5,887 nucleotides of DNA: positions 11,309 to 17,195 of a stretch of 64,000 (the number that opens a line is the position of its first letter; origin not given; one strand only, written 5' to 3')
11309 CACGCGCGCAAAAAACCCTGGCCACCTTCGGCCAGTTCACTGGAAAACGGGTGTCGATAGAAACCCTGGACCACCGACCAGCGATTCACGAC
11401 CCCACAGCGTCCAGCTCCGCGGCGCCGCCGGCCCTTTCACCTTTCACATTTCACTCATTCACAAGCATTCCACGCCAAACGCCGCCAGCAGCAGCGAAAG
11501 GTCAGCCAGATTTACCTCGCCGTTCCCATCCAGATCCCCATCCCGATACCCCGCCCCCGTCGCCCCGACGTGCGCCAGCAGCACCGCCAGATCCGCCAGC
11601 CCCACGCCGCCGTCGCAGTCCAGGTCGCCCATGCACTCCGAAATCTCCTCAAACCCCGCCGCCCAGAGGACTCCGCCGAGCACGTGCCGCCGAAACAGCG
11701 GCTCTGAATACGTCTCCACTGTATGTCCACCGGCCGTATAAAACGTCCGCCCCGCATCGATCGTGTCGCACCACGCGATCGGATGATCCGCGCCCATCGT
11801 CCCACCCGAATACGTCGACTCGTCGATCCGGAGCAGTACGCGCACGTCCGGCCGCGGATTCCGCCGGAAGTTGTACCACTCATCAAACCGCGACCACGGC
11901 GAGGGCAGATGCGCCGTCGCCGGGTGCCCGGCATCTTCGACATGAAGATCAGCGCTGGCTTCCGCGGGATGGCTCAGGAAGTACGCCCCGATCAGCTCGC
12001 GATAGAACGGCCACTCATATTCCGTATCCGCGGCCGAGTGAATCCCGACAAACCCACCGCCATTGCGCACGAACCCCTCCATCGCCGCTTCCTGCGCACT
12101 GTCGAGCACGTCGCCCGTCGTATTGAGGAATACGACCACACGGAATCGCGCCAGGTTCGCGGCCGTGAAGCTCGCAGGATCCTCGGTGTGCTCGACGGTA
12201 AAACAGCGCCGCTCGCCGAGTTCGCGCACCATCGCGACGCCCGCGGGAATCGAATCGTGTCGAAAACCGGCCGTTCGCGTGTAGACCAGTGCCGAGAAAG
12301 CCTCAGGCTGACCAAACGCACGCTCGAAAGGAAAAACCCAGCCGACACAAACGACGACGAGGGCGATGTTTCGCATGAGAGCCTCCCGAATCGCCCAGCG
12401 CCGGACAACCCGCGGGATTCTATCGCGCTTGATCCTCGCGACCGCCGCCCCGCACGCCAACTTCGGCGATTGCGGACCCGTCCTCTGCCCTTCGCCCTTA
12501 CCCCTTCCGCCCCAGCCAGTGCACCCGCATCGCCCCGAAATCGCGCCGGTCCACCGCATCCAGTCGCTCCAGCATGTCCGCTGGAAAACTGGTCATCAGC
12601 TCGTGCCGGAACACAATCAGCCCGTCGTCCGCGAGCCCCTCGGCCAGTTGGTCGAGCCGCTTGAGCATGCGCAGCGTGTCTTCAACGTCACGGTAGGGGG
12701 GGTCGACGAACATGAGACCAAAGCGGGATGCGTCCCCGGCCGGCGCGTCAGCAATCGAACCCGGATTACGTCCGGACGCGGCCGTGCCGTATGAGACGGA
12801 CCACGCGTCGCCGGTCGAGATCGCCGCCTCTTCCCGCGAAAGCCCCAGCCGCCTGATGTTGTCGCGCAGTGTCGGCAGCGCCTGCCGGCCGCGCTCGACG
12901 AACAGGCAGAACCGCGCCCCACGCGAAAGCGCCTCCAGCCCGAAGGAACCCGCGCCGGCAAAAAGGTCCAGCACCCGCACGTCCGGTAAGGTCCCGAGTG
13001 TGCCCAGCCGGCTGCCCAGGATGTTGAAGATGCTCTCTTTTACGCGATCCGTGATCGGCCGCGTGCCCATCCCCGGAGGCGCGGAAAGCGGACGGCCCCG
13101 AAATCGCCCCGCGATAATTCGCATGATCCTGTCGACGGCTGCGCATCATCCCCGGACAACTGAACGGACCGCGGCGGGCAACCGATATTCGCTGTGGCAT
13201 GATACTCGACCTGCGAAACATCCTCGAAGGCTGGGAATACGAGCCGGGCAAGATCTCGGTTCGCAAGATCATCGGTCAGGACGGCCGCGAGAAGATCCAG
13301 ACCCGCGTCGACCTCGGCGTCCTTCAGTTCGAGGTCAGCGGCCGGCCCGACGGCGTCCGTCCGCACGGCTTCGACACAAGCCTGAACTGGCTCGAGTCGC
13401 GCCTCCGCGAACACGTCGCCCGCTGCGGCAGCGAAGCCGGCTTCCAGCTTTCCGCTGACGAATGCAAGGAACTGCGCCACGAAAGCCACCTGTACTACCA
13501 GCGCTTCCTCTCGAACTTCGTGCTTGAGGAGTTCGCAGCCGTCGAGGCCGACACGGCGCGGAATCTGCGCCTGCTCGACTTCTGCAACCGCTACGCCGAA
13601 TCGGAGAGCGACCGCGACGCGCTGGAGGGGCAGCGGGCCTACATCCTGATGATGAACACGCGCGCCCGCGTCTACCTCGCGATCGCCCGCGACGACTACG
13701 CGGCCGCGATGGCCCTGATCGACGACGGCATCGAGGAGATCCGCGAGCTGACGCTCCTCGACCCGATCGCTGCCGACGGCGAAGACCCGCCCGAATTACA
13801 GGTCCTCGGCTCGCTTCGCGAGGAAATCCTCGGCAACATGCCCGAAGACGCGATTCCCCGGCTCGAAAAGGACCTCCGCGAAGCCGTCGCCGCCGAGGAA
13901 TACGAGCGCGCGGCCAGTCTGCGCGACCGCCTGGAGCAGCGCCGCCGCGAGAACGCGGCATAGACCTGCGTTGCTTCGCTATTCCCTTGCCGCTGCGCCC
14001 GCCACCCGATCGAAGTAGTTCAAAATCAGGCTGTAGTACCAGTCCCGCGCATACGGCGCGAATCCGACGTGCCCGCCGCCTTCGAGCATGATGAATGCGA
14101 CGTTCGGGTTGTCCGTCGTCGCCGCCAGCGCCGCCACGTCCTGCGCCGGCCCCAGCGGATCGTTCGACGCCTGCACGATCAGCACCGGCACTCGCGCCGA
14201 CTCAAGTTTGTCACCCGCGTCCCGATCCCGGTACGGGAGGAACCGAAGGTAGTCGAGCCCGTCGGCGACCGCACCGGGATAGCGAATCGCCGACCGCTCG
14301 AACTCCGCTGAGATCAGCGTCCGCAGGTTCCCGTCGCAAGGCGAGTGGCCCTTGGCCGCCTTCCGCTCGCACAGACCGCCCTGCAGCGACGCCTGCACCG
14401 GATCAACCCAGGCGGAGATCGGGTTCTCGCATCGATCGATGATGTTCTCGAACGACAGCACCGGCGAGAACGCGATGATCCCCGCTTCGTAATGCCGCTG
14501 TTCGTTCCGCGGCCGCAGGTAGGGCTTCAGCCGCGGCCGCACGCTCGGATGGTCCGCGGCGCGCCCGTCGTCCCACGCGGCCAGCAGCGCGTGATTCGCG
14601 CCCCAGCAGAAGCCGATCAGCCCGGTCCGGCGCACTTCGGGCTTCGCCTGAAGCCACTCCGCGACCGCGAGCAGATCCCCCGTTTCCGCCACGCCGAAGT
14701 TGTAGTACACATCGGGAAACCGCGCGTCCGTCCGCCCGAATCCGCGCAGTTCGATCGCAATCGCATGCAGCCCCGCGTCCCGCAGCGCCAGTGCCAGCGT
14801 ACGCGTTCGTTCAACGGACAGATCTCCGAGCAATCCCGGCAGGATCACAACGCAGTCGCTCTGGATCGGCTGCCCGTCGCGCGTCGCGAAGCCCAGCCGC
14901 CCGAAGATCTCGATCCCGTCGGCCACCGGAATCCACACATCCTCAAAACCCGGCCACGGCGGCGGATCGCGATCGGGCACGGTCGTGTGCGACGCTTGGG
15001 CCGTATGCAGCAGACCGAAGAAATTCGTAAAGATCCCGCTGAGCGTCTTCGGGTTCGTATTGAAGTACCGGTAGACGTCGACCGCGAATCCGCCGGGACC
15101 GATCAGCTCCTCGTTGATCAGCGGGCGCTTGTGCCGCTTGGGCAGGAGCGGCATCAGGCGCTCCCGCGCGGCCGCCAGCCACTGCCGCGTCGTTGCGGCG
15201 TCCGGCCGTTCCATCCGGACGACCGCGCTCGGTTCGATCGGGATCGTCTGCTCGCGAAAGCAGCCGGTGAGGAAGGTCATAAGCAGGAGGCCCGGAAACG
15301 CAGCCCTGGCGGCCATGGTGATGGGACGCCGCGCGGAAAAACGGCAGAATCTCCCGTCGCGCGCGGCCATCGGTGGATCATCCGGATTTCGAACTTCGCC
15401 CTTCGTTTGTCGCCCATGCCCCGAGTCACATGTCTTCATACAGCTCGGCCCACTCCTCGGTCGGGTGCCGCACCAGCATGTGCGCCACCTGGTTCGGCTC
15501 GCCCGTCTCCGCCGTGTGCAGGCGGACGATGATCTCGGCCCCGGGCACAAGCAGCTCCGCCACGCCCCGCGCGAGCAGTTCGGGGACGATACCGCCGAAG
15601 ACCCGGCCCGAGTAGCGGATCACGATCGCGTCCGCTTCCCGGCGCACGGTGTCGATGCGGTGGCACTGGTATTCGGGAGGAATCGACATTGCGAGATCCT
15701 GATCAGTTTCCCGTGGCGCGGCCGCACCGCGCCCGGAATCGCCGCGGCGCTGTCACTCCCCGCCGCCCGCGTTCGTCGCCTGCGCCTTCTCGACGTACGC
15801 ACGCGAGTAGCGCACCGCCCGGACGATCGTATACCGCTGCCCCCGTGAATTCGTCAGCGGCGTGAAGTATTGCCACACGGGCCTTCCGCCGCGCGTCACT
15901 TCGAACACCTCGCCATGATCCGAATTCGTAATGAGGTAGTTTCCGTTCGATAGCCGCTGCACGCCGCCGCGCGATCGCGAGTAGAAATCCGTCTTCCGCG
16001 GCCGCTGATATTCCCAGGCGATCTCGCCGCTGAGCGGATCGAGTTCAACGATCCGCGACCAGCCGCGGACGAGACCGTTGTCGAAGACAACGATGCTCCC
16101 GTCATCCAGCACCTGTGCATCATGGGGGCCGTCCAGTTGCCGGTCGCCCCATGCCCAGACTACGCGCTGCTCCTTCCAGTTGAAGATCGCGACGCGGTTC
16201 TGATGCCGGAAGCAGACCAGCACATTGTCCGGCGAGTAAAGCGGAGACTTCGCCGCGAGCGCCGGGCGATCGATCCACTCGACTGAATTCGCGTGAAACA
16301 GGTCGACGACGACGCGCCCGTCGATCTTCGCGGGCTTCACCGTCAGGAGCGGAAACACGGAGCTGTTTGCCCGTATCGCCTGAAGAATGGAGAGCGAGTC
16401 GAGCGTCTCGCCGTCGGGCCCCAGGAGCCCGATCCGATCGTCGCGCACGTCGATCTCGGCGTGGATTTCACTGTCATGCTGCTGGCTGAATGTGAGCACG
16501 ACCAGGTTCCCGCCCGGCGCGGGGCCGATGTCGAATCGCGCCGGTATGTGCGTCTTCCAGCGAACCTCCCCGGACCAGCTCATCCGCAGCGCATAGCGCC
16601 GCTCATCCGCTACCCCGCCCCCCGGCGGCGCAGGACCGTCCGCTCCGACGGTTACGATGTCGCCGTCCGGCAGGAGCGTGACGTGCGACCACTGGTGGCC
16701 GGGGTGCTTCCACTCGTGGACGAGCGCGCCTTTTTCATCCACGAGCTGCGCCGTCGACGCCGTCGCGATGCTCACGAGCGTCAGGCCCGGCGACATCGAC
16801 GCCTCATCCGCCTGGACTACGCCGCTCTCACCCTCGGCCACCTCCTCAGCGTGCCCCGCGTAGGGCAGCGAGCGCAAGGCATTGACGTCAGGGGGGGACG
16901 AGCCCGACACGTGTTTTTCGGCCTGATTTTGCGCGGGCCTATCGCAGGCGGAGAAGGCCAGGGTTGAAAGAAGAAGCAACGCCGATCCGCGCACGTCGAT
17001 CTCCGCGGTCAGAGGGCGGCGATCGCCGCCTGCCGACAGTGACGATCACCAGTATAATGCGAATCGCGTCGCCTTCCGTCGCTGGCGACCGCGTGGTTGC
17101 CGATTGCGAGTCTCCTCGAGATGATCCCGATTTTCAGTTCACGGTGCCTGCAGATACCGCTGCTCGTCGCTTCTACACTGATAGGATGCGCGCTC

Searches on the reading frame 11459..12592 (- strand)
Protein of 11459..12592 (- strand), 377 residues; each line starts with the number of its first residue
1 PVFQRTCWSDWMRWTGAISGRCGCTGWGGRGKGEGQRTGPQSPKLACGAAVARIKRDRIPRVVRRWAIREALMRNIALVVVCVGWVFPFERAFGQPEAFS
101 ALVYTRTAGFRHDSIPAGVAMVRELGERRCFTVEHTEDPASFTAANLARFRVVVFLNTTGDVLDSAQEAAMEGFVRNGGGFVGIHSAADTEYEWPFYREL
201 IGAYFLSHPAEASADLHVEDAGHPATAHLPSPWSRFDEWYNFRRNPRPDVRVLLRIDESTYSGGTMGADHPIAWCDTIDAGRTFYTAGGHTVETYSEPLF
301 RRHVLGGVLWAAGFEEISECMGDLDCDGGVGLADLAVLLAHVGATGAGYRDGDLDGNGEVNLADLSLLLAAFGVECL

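Call 43: search_protein_families(library=pfam, proteins=[window:11459-12592:-], max_evalue=0.001)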
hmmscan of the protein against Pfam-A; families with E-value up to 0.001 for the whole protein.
window:11459-12592:- (377 aa): 1 family
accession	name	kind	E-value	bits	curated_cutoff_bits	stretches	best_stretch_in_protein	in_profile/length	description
PF06283.17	ThuA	-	1.5e-78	264.2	33.4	1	101-311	2-209/209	Trehalose utilisation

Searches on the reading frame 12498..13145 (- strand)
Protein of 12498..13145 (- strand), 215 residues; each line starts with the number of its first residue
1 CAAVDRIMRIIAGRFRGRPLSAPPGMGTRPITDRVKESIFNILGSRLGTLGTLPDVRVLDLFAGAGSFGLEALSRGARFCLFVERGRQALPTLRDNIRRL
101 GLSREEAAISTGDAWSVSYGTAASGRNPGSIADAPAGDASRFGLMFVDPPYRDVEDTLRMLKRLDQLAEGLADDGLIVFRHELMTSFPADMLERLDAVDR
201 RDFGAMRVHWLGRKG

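Call 43: search_protein_families(library=pfam, proteins=[window:12498-13145:-], max_evalue=0.001)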
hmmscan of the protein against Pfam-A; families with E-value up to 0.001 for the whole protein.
window:12498-13145:- (215 aa): 1 family
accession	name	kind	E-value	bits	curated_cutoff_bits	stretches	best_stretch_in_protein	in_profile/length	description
PF03602.21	Cons_hypoth95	-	3.4e-39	134.8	24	1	8-209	1-179/182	Conserved hypothetical protein 95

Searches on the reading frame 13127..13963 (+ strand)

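Call 43: search_protein_families(library=pfam, proteins=[window:13127-13963:+], max_evalue=0.001)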
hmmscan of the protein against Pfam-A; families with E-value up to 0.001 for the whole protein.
window:13127-13963:+ (278 aa): 1 family
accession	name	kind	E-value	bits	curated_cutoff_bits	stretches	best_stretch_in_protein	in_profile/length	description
PF02151.25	UVR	-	9e-07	28.9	21.5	1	243-270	4-31/36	UvrB/uvrC motif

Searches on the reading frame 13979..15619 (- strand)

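Call 43: search_protein_families(library=pfam, proteins=[window:13979-15619:-], max_evalue=0.001)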
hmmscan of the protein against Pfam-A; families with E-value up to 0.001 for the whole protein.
window:13979-15619:- (546 aa): 4 families
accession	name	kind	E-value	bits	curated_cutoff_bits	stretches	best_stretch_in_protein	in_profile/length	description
PF00561.26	Abhydrolase_1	-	2.2e-13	50.9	25.8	1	257-348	3-87/245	alpha/beta hydrolase fold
PF12697.13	Abhydrolase_6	-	3.7e-08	34.7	26.3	1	273-520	18-207/217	Alpha/beta hydrolase family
PF12146.15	Hydrolase_4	-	5.6e-06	26.3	27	0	257-348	7-94/239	Serine aminopeptidase, S33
PF01738.24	DLH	-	1.3e-05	25.4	21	0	314-351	79-118/217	Dienelactone hydrolase family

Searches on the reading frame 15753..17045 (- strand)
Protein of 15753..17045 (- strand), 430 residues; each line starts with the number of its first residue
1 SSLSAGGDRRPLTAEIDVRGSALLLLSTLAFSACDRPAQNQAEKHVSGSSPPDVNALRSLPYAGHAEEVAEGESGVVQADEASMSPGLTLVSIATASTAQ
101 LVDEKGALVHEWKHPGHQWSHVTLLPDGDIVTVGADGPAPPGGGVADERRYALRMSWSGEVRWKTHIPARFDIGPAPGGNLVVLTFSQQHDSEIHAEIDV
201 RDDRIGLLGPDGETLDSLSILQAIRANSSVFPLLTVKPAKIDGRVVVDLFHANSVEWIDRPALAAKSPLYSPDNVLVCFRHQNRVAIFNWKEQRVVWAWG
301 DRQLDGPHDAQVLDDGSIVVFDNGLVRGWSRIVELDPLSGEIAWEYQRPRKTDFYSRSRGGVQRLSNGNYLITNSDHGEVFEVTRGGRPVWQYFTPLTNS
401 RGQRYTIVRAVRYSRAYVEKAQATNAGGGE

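Call 43: search_protein_families(library=pfam, proteins=[window:15753-17045:-], max_evalue=0.001)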
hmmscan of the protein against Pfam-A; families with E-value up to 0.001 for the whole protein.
window:15753-17045:- (430 aa): 3 families
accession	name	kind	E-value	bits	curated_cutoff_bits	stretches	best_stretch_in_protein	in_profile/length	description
PF14269.12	Arylsulfotran_2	-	6.4e-18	65.6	27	1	179-393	69-298/301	Arylsulfotransferase (ASST)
PF05935.17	Arylsulfotrans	-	3.6e-13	49.7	24.2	1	76-302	4-216/374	Arylsulfotransferase (ASST)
PF13360.13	PQQ_2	-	4.6e-08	33.4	27.6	1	274-346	170-233/233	Outer membrane protein assembly factor BamB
